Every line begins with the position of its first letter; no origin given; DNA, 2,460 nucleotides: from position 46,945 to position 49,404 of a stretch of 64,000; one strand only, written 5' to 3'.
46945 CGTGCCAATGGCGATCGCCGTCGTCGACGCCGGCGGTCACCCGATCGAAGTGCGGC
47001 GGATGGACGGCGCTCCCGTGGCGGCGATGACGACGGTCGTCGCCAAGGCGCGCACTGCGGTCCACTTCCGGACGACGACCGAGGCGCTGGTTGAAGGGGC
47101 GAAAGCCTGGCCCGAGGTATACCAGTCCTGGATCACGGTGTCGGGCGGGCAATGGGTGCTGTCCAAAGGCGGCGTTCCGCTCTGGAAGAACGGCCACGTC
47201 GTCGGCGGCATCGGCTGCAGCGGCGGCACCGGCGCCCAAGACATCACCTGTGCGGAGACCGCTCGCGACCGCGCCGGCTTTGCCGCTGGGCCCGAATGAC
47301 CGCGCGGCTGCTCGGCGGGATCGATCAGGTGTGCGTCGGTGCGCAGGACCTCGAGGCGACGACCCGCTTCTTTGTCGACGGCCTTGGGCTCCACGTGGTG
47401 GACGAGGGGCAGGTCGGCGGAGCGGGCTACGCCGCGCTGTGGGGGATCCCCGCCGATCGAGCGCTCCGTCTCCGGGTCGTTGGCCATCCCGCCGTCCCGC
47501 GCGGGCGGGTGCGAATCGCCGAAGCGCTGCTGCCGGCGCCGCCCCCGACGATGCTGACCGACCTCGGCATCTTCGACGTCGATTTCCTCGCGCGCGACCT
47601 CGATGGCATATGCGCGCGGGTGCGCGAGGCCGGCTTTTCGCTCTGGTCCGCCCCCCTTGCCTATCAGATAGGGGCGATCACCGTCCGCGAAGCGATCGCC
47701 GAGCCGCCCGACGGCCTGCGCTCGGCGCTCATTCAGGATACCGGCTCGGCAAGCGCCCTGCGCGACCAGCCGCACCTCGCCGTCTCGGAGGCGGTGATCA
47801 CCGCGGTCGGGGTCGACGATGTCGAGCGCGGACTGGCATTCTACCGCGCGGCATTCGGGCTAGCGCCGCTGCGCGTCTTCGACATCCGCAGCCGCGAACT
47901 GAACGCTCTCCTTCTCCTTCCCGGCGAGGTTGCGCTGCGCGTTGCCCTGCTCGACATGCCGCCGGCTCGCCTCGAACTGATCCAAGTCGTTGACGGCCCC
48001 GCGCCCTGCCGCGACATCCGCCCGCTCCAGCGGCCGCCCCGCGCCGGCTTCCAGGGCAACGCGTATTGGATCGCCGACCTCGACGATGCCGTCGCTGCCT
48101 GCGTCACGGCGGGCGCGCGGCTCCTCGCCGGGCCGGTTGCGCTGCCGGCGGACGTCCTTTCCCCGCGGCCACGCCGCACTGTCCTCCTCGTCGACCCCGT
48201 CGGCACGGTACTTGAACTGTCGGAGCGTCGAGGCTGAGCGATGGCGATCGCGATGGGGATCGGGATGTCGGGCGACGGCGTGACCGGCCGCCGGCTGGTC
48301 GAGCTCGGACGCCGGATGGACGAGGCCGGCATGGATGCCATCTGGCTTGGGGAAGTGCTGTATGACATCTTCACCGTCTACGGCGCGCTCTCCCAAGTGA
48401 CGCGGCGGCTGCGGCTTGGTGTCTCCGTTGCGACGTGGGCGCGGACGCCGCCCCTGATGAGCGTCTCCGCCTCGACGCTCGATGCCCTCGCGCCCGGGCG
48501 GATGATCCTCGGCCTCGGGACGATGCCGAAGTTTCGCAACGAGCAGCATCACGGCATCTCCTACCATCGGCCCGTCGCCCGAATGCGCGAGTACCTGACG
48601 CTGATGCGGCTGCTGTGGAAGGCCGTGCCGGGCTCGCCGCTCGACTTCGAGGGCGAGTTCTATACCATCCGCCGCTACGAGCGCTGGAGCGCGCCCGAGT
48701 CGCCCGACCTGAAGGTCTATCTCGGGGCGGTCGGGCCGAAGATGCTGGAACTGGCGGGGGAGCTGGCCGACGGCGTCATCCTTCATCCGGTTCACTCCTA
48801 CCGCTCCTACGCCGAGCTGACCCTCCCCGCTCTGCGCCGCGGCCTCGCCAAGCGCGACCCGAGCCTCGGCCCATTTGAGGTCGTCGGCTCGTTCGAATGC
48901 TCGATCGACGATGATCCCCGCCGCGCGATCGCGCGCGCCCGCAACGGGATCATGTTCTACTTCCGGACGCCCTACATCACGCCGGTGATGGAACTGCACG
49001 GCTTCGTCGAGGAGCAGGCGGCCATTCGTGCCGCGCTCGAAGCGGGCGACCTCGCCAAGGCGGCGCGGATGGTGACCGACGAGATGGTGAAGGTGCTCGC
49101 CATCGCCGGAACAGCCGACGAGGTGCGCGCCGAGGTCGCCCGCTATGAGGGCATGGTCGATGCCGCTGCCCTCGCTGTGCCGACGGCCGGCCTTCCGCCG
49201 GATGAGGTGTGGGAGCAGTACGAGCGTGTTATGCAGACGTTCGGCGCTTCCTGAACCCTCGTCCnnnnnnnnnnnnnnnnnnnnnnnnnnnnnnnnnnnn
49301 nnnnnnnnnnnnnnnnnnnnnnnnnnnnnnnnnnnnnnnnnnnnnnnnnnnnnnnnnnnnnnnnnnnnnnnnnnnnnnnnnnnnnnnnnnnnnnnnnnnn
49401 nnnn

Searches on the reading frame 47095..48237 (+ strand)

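Call 13: search_protein_families(library=pfam, proteins=[window:47095-48237:+], max_evalue=0.001)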
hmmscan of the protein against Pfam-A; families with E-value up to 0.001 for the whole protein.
window:47095-48237:+ (380 aa): 3 families
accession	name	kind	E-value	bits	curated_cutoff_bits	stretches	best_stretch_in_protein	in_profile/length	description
PF13669.12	Glyoxalase_4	-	5.3e-13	49.6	27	1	237-349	4-99/109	Glyoxalase/Bleomycin resistance protein/Dioxygenase superfamily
PF00903.31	Glyoxalase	-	3.4e-12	47.3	20.6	2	236-347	5-99/121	Glyoxalase/Bleomycin resistance protein/Dioxygenase superfamily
PF22677.2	Ble-like_N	-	4.2e-05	23.7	24.5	0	240-256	9-25/41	Bleomycin resistance protein-like N-terminal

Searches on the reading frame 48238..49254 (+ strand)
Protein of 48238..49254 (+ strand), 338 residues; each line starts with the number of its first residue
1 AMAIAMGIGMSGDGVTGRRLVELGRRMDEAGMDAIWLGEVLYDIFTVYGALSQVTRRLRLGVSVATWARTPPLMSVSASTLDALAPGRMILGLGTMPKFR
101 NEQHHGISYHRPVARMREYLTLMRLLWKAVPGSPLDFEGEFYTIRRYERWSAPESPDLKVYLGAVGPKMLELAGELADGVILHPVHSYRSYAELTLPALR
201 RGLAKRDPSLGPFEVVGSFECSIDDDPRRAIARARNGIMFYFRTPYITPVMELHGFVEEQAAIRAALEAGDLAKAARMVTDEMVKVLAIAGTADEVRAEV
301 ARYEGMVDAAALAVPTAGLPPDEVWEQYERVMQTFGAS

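Call 13: search_protein_families(library=pfam, proteins=[window:48238-49254:+], max_evalue=0.001)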
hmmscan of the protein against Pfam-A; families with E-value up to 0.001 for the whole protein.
window:48238-49254:+ (338 aa): 1 family
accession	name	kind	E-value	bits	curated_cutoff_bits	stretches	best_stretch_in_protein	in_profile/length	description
PF00296.26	Bac_luciferase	-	1.6e-62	212.1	27.9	1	13-306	17-310/314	Luciferase-like monooxygenase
